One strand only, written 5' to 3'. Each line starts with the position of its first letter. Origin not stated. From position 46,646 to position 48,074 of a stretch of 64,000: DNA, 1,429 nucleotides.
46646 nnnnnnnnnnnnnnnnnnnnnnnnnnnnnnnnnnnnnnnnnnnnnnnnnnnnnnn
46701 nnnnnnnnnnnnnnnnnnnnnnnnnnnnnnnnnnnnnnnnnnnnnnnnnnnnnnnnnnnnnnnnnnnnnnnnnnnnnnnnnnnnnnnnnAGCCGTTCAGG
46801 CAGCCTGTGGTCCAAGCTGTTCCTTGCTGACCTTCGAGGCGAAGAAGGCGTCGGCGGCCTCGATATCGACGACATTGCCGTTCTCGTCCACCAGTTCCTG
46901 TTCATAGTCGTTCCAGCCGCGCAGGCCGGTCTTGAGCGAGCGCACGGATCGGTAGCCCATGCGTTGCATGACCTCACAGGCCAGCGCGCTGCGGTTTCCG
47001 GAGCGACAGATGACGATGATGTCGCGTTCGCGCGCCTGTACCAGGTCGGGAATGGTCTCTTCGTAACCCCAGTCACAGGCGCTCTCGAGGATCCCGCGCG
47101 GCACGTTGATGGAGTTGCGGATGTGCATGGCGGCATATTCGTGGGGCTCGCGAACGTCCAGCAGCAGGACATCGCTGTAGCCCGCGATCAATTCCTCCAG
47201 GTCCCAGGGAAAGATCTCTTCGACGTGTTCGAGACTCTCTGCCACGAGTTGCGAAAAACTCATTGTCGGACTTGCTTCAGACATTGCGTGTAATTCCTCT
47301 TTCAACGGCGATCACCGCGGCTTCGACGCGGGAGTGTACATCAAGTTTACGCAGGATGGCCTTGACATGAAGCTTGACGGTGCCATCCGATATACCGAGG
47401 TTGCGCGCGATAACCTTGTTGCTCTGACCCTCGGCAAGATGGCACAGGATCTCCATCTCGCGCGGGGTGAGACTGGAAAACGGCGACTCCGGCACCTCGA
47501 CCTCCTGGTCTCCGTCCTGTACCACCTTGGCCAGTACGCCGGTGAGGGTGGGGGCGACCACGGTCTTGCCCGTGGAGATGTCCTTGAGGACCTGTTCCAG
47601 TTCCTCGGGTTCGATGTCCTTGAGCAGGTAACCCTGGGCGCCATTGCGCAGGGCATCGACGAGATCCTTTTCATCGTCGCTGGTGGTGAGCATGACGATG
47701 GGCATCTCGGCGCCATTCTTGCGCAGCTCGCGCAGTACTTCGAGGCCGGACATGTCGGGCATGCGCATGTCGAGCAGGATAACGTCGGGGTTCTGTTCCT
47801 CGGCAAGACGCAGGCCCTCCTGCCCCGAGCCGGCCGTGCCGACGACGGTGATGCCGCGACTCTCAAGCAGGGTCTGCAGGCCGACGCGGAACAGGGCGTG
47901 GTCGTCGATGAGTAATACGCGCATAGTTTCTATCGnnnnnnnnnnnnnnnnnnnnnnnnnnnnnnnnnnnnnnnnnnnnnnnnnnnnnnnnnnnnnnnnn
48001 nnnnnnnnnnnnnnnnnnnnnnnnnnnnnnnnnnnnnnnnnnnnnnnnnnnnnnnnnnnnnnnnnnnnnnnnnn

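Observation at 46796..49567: NarX-type kinase with a cysteine-cluster GAF domain, NarL-type regulator and rhodanese immediately downstream of the dsr operon: candidate sulfur/redox-responsive regulator of dsr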

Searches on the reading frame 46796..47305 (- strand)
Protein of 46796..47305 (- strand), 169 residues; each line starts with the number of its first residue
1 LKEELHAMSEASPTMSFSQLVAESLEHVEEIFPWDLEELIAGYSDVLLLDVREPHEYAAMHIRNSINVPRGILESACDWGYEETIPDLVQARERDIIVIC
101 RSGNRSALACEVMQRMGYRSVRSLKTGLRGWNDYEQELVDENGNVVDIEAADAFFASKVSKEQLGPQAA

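Call 4: search_protein_families(library=pfam, proteins=[window:46796-47305:-])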
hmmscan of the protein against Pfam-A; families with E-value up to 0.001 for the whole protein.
window:46796-47305:- (169 aa): 1 family
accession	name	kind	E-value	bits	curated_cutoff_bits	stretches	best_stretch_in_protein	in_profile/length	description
PF00581.25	Rhodanese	-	7.6e-18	65.3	22.2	1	36-132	5-100/102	Rhodanese-like domain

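Call 5: search_protein_families(library=ncbifam, proteins=[window:46796-47305:-], max_evalue=0.001)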
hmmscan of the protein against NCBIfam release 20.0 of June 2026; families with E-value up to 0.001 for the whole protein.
window:46796-47305:- (169 aa): 15 families
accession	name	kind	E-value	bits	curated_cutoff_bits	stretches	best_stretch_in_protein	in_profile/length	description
NF006444.0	PRK08762.1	equivalog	2e-17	62.9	449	1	18-139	4-115/387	molybdopterin-synthase adenylyltransferase MoeB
NF045521.1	rhoda_near_glyco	subfamily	4.7e-12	45.9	145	1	36-144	22-121/144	rhodanese homology domain-containing protein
NF005646.0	PRK07411.1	equivalog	1.3e-10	41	633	1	23-133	276-381/390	molybdopterin-synthase adenylyltransferase MoeB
NF005902.0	PRK07878.1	equivalog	2.2e-10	40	647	1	29-133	287-383/392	adenylyltransferase/sulfurtransferase MoeZ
NF007627.0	PRK10287.1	equivalog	2.3e-07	31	102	1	47-123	22-90/104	thiosulfate sulfurtransferase PspE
NF001195.0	PRK00162.1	equivalog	7.5e-07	29.4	102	1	45-136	20-101/108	thiosulfate sulfurtransferase GlpE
TIGR02981.1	phageshock_pspE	exception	3.2e-06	27.4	126.3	1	47-123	20-88/101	thiosulfate sulfurtransferase PspE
NF008750.0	PRK11784.1-2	equivalog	3.3e-06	26.4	241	0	44-69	14-39/346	tRNA 2-selenouridine(34) synthase MnmH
NF001133.1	PRK00142.1-1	equivalog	4.6e-06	26.4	170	1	29-129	106-201/229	oxygen-dependent tRNA uridine(34) hydroxylase TrhO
NF045694.1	seleno_TsoB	exception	6e-06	24.6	805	1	43-135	59-153/572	rhodanese/DsbD fusion-like selenoprotein TsoB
NF008752.0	PRK11784.1-4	equivalog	5.3e-05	22.2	266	0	48-69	21-42/357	tRNA 2-selenouridine(34) synthase MnmH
TIGR04568.1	arch_SelU_Nterm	equivalog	6.4e-05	22.9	200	0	35-69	95-127/215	selenouridine synthase SelU-like subunit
NF041203.1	rhodanese_LYCAU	equivalog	8.2e-05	22.3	115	1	35-133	27-118/126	rhodanese-related (seleno)protein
NF004111.0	PRK05600.1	equivalog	0.00018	20.7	437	1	44-129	285-369/371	ThiF family adenylyltransferase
TIGR03167.1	tRNA_sel_U_synt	equivalog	0.00029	20.4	219.75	0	47-69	4-26/311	tRNA 2-selenouridine(34) synthase MnmH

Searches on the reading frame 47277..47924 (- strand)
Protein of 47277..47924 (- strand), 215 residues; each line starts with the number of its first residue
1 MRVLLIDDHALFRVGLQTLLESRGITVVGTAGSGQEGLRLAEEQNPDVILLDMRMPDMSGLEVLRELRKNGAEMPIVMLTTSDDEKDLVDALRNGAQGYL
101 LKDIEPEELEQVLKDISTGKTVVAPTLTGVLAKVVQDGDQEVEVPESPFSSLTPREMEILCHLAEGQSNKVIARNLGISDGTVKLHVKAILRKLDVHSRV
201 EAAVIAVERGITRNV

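Call 4: search_protein_families(library=pfam, proteins=[window:47277-47924:-])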
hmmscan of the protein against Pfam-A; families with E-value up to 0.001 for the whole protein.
window:47277-47924:- (215 aa): 5 families
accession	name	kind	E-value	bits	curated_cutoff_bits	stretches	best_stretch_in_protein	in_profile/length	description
PF00072.30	Response_reg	-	1.2e-33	116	30.2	1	3-113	1-110/111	Response regulator receiver domain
PF00196.25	GerE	-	1.2e-21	76.5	23.5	1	150-206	1-57/57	Bacterial regulatory proteins, luxR family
PF08281.18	Sigma70_r4_2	-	2.8e-05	24.1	25.7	1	151-194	10-54/54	Sigma-70, region 4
PF04545.22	Sigma70_r4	-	0.00026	20.9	24.1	1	150-194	3-48/50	Sigma-70, region 4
PF13412.12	HTH_24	-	0.00052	20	21.9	0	156-189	5-40/48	Winged helix-turn-helix DNA-binding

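Call 5: search_protein_families(library=ncbifam, proteins=[window:47277-47924:-], max_evalue=0.001)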
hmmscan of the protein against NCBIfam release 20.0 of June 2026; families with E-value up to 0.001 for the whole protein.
window:47277-47924:- (215 aa): 120 families (the best 25 are shown)
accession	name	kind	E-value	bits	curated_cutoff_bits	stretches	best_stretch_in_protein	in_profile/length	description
NF007935.0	PRK10651.1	equivalog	1.7e-70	236.6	250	1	2-209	8-213/216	two-component system response regulator NarL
NF007708.0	PRK10403.1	equivalog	1.9e-50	171.3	343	1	2-208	8-210/215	nitrate/nitrite response regulator protein NarP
NF047785.1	respo_reg_MadR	equivalog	1.9e-45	154.8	300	1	1-211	1-208/209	MadR family response regulator transcription factor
NF052445.1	RespRegMctR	equivalog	3.4e-44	150.7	300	1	2-211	3-204/205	two-component system response regulator MctR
NF011896.0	PRK15369.1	equivalog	1.3e-37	129.5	242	1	2-205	5-203/211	two component system response regulator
NF007018.1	PRK09483.1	equivalog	5.3e-37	127.6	280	1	2-211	3-208/217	UvrY/SirA/GacA family response regulator transcription factor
NF041830.1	RR_TF_ErdR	exception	7.3e-29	101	390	1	3-205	4-204/213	response regulator transcription factor ErdR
NF006900.1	PRK09390.1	equivalog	9.4e-28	97.1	255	1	3-202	7-193/203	response regulator FixJ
NF007685.0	PRK10360.1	equivalog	7.1e-27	94.5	258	1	2-203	3-189/196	response regulator transcription factor UhpA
NF045944.1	ResRegRpaBCyano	equivalog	4.1e-22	78.7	330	1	4-120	1-119/229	response regulator transcription factor RpaB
NF040689.1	MtrAB_MtrA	equivalog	6.4e-22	78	300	1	3-176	1-170/219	MtrAB system response regulator MtrA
NF045505.1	RR_RssB_Pseudo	equivalog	1.6e-21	76.8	700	1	2-105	7-109/394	two-component system response regulator RssB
NF045991.1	RespRegCtrARhodob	equivalog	2.3e-21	76.6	350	1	1-163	1-161/224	response regulator transcription factor CtrA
NF001965.0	PRK00742.1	subfamily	3.4e-21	75.8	293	1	1-106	4-111/357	chemotaxis-specific protein-glutamate methyltransferase CheB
NF040749.1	tetrathio_RR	equivalog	8.2e-21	74.6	290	1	4-200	3-182/191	tetrathionate respiration response regulator TtrR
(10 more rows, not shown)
